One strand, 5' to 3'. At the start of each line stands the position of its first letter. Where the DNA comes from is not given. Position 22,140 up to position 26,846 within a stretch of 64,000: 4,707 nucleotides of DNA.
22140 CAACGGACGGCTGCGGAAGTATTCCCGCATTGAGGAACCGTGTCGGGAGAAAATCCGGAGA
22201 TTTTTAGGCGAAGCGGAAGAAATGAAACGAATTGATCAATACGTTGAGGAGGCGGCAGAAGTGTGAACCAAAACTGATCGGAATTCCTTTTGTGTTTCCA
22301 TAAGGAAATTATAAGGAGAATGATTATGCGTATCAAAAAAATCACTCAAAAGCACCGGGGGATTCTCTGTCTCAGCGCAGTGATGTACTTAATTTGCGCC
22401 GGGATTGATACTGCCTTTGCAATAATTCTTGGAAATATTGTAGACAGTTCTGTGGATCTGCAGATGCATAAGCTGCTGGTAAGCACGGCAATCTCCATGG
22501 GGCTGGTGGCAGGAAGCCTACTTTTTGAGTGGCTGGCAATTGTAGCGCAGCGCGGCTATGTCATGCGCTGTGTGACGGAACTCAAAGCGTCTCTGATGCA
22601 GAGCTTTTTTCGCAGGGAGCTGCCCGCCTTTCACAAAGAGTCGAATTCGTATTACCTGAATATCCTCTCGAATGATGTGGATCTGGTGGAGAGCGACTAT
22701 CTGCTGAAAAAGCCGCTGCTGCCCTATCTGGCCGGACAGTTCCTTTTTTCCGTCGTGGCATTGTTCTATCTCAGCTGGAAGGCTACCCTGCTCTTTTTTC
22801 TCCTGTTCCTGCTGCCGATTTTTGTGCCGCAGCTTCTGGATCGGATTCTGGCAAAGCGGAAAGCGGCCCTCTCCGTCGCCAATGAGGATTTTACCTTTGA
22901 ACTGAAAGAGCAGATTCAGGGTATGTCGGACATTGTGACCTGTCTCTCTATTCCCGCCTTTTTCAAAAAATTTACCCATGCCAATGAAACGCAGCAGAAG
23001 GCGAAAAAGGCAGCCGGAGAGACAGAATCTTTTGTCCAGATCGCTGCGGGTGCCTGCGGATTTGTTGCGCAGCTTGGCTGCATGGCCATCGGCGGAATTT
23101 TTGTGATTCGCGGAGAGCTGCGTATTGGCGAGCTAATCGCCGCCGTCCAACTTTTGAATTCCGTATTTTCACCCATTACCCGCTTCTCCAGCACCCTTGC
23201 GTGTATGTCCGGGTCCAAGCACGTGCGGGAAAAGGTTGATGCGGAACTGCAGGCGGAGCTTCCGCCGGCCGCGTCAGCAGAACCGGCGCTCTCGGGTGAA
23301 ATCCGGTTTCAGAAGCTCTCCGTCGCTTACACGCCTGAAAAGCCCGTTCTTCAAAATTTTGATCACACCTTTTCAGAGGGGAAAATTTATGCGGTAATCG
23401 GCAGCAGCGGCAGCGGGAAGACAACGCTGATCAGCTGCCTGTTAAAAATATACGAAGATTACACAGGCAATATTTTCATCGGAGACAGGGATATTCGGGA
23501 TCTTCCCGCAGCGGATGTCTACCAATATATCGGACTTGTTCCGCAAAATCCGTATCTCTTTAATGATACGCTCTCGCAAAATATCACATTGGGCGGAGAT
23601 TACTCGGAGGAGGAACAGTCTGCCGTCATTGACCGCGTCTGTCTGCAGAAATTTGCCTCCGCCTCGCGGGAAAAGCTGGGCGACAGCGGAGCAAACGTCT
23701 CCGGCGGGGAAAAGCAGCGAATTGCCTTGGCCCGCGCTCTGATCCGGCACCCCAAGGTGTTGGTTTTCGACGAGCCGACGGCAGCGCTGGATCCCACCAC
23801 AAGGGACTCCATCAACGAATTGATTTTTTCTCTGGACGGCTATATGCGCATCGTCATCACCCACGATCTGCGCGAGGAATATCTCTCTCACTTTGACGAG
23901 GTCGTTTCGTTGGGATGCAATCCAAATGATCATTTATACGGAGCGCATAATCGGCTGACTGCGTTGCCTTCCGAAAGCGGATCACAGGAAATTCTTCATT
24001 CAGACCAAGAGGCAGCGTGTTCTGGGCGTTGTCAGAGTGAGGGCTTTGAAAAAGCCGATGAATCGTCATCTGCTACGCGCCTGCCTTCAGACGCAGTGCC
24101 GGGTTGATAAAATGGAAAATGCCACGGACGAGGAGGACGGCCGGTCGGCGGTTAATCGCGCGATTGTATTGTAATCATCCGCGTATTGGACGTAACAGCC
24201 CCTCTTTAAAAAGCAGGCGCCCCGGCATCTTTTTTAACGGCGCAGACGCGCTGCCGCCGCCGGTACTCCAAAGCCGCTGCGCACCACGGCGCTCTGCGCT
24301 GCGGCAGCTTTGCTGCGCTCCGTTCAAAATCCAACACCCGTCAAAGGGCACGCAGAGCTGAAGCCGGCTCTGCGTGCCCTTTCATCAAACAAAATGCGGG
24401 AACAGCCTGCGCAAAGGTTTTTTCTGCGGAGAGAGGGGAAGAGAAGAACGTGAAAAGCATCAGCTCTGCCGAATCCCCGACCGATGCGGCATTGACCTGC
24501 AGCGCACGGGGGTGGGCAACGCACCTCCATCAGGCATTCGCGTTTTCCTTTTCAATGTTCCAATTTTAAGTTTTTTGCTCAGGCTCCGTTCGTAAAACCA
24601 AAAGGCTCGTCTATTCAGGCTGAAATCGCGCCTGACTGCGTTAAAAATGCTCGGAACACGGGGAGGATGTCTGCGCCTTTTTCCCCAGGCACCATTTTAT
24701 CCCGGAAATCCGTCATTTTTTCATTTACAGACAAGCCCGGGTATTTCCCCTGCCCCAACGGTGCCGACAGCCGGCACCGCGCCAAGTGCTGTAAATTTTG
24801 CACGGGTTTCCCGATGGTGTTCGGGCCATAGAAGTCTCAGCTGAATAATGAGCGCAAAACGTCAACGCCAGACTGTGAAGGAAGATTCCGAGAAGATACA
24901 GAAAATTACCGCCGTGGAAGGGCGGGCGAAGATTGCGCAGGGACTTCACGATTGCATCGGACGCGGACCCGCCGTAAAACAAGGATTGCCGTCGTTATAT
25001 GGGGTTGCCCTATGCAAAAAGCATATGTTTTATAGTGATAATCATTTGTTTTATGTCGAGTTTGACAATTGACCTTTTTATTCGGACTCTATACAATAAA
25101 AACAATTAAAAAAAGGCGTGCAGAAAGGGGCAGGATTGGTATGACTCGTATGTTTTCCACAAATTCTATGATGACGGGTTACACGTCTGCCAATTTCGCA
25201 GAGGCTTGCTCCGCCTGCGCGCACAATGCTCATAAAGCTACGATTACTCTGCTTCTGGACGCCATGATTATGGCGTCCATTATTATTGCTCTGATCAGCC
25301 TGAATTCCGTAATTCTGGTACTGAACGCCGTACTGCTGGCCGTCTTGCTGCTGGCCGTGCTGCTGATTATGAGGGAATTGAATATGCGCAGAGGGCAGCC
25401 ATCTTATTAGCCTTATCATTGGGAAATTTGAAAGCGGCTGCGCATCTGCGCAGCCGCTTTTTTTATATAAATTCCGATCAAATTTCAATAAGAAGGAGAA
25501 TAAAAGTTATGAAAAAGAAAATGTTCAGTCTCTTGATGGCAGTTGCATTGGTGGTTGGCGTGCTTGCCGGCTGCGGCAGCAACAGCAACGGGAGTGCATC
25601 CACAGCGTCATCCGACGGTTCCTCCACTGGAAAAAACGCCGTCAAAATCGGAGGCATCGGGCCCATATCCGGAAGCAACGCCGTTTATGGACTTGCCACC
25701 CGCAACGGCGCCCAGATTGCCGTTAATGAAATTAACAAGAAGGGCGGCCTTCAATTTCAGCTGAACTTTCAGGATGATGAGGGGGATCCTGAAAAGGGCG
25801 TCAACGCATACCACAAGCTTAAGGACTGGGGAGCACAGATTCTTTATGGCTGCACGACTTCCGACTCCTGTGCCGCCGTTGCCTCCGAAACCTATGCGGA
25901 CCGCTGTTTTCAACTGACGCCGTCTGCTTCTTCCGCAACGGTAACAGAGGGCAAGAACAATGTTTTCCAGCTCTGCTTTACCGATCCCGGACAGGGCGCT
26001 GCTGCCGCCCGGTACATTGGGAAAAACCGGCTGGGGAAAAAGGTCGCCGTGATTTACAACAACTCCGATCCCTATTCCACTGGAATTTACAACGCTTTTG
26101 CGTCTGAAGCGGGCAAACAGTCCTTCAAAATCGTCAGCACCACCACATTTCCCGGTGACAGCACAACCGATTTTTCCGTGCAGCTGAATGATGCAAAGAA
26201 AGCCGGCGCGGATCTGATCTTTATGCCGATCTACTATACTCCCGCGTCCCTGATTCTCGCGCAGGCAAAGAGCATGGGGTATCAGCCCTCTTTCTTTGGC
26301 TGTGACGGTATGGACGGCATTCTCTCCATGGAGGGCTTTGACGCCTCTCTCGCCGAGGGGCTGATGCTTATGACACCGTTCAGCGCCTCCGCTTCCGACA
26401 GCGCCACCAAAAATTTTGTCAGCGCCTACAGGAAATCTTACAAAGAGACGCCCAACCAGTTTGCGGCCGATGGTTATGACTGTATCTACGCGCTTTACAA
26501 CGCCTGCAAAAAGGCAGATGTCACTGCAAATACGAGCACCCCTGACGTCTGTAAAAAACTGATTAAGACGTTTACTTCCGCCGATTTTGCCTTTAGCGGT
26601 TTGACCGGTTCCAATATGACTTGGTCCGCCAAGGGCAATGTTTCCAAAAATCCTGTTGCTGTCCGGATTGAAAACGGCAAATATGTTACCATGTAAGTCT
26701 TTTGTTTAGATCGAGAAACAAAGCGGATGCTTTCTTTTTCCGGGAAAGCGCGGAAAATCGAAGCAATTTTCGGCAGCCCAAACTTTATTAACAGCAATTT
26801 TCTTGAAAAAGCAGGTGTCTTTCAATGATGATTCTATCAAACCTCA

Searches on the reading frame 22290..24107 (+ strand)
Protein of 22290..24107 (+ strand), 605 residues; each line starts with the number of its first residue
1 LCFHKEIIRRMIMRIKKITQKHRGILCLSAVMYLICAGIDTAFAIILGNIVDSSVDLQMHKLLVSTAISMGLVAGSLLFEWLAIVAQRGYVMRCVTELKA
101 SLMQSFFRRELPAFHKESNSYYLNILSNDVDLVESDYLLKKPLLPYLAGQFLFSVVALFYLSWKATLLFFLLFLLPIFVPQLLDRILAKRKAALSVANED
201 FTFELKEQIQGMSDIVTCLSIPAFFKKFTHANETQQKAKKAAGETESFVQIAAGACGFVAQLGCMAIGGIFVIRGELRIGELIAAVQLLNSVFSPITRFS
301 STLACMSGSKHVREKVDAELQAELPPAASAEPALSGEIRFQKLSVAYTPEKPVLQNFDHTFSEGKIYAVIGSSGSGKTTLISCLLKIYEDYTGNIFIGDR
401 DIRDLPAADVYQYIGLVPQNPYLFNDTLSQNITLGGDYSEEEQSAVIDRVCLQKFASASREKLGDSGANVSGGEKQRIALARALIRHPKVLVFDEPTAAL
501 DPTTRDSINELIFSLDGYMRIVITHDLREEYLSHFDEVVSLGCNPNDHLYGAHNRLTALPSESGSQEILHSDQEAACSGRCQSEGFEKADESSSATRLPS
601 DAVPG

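Call 37: search_protein_families(library=pfam, proteins=[window:22290-24107:+], max_evalue=0.00001)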
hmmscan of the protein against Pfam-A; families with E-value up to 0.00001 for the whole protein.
window:22290-24107:+ (605 aa): 3 families
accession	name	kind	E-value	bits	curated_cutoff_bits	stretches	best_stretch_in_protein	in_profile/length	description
PF00005.33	ABC_tran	-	1.4e-28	100.6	25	1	354-498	1-137/137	ABC transporter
PF00664.28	ABC_membrane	-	8.3e-25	88.4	28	1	26-295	1-273/274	ABC transporter transmembrane region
PF13304.12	AAA_21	-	5.5e-06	27.1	27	0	469-512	237-283/304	AAA domain, putative AbiEii toxin, Type IV TA system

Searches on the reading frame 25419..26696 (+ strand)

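Call 37: search_protein_families(library=pfam, proteins=[window:25419-26696:+], max_evalue=0.00001)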
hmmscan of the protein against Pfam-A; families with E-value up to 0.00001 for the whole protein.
window:25419-26696:+ (425 aa): 3 families
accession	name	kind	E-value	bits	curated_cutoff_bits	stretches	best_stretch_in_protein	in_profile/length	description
PF13458.12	Peripla_BP_6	-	1.1e-48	167.1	31.7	1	75-420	2-342/343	Periplasmic binding protein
PF01094.35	ANF_receptor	-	1.3e-17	64.3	25.4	1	97-408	5-340/353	Receptor family ligand binding region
PF13433.12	Peripla_BP_5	-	8.8e-07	28.8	27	1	76-369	2-297/363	Periplasmic binding protein domain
